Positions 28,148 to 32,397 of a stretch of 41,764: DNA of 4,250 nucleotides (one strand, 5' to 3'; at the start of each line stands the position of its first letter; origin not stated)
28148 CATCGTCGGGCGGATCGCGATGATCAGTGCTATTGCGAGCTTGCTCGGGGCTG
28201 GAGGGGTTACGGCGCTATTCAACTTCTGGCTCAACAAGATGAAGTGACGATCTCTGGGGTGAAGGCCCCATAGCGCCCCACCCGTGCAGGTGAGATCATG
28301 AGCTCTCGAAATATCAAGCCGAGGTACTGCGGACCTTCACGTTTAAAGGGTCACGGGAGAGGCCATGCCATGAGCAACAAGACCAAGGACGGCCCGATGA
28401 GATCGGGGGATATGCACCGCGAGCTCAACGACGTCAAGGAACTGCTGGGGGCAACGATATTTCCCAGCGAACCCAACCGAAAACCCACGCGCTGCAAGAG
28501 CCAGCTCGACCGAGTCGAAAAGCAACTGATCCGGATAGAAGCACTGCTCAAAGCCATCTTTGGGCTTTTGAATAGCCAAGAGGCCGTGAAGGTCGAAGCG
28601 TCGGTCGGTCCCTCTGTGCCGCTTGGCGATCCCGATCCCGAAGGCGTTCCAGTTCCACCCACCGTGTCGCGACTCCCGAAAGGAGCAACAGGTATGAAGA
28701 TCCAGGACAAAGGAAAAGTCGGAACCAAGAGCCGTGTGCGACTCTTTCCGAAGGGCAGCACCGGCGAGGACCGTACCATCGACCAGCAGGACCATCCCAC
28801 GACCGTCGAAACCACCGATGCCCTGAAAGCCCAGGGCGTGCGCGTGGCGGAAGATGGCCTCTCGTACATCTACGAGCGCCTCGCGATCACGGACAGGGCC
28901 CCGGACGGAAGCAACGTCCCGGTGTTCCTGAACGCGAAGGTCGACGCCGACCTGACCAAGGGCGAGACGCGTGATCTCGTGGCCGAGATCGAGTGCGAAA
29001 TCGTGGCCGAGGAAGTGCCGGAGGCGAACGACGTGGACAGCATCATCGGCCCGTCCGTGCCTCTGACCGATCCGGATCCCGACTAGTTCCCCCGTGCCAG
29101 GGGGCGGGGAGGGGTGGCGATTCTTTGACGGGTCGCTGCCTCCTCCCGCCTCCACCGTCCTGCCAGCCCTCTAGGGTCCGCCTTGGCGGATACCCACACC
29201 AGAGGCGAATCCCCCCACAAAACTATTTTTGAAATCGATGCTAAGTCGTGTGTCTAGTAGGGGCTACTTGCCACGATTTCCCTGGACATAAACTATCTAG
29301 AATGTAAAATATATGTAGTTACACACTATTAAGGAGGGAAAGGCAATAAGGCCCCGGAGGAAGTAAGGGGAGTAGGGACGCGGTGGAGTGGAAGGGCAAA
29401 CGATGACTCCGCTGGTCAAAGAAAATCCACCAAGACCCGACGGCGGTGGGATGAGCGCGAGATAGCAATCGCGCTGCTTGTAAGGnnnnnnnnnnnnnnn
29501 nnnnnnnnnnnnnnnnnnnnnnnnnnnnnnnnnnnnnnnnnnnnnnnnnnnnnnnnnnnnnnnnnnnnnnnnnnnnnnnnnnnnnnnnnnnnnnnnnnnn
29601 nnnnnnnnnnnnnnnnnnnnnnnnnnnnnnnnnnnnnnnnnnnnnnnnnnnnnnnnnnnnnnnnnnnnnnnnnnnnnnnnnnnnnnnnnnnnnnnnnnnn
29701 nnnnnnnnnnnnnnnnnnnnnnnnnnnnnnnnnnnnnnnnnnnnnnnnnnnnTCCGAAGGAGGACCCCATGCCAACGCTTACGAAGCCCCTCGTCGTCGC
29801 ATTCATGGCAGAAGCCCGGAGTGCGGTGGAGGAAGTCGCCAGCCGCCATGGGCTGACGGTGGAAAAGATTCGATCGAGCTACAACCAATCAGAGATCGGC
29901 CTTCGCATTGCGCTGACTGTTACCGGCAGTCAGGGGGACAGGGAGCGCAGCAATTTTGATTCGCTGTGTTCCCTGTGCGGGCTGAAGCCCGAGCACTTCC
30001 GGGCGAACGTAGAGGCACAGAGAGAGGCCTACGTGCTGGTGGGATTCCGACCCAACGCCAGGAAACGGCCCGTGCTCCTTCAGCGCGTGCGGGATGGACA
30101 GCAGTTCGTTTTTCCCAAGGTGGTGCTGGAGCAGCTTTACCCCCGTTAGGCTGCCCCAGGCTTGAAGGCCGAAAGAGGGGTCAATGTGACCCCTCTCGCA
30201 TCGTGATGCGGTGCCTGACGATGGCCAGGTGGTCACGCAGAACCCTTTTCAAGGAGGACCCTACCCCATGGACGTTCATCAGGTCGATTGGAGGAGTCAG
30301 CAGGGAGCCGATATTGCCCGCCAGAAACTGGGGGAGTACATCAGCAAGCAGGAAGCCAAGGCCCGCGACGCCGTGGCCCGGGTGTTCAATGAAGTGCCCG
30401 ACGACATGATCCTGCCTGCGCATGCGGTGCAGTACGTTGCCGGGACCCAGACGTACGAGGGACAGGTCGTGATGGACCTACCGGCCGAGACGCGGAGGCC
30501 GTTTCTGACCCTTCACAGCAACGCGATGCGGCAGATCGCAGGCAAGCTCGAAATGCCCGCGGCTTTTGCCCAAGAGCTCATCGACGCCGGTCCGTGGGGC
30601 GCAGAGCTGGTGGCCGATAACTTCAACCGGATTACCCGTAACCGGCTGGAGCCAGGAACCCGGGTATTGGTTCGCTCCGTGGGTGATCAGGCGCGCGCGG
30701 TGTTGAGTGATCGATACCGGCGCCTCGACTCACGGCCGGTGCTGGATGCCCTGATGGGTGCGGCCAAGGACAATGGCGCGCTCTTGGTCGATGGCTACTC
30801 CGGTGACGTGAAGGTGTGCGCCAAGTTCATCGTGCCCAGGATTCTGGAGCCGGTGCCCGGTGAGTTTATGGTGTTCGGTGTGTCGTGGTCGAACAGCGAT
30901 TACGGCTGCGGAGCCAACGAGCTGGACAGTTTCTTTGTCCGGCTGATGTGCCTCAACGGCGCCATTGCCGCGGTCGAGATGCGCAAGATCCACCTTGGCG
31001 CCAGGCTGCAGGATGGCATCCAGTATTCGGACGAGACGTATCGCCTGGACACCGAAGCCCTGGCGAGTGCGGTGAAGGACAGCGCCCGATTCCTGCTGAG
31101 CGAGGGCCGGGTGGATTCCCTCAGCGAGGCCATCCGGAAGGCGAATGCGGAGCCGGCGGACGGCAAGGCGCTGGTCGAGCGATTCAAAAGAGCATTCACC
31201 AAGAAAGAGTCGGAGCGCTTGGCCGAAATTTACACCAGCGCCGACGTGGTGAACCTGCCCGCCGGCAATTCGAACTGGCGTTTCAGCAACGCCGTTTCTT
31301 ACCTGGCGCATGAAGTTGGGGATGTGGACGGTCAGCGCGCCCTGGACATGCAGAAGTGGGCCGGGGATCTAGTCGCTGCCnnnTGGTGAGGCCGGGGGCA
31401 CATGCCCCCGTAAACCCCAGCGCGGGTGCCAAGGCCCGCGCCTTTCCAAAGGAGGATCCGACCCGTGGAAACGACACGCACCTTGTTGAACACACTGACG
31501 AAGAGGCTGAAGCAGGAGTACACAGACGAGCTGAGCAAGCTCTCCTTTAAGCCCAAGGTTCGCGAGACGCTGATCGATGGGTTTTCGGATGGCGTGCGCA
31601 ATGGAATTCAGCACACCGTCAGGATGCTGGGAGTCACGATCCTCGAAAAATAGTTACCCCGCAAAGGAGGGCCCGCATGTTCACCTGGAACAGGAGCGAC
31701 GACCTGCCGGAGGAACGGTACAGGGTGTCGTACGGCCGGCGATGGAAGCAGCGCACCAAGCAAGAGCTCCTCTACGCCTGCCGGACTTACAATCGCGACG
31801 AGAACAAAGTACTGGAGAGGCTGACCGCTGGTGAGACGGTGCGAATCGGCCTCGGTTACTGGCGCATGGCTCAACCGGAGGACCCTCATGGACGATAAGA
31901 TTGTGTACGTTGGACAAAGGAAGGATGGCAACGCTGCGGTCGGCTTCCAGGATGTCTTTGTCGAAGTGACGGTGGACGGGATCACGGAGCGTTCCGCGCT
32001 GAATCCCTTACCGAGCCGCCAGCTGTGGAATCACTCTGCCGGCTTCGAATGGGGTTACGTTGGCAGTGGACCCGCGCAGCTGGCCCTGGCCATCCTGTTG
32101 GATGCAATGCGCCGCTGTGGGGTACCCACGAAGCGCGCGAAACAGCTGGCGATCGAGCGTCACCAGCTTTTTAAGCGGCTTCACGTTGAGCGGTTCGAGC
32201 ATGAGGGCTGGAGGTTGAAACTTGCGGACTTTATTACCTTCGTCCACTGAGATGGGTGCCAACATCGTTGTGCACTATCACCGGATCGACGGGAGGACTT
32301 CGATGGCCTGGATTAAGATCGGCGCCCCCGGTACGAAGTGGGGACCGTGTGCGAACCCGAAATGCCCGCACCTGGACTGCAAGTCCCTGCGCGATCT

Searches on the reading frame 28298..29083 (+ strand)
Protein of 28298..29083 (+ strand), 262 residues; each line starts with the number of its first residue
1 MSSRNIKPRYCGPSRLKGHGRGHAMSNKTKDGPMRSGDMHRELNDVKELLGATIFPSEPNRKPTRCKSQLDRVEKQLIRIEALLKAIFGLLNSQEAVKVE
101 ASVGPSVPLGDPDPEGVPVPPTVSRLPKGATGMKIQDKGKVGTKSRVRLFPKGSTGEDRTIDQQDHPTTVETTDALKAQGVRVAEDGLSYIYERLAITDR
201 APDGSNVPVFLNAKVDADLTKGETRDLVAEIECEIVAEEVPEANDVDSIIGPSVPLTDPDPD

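Call 8: search_protein_families(library=pfam, proteins=[window:28298-29083:+], max_evalue=0.1)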
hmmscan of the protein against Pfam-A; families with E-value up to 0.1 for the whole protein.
window:28298-29083:+ (262 aa): 0 families

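Call 51: search_protein_families(library=phrogs, proteins=[window:28298-29083:+], max_evalue=0.01)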
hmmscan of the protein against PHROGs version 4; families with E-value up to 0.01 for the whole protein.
window:28298-29083:+ (262 aa): 0 families

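Call 54: search_solved_structures(query=window:28298-29083:+, max_evalue=1)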
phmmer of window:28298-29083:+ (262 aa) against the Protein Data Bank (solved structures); distinct sequences matched with E-value up to 1: 0.

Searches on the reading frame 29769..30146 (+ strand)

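Call 8: search_protein_families(library=pfam, proteins=[window:29769-30146:+], max_evalue=0.1)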
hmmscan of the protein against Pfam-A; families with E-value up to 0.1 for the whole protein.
window:29769-30146:+ (126 aa): 1 family
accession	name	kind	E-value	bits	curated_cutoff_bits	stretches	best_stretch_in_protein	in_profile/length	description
PF00761.25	Polyoma_coat2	-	0.021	15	25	1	10-79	4-69/322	Polyomavirus coat protein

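Call 51: search_protein_families(library=phrogs, proteins=[window:29769-30146:+], max_evalue=0.01)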
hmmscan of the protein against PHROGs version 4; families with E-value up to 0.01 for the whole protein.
window:29769-30146:+ (126 aa): 0 families

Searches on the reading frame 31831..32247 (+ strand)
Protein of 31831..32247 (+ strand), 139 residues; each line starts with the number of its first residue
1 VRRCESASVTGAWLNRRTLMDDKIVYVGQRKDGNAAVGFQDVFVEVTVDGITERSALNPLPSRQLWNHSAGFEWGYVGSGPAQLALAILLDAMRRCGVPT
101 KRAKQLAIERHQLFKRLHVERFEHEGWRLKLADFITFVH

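Call 8: search_protein_families(library=pfam, proteins=[window:31831-32247:+], max_evalue=0.1)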
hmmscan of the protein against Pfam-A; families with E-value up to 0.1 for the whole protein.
window:31831-32247:+ (139 aa): 1 family
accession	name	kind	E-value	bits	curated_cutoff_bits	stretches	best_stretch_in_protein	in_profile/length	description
PF19663.4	DUF6166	-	1.4e-14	54.3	27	1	59-137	19-90/93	Family of unknown function (DUF6166)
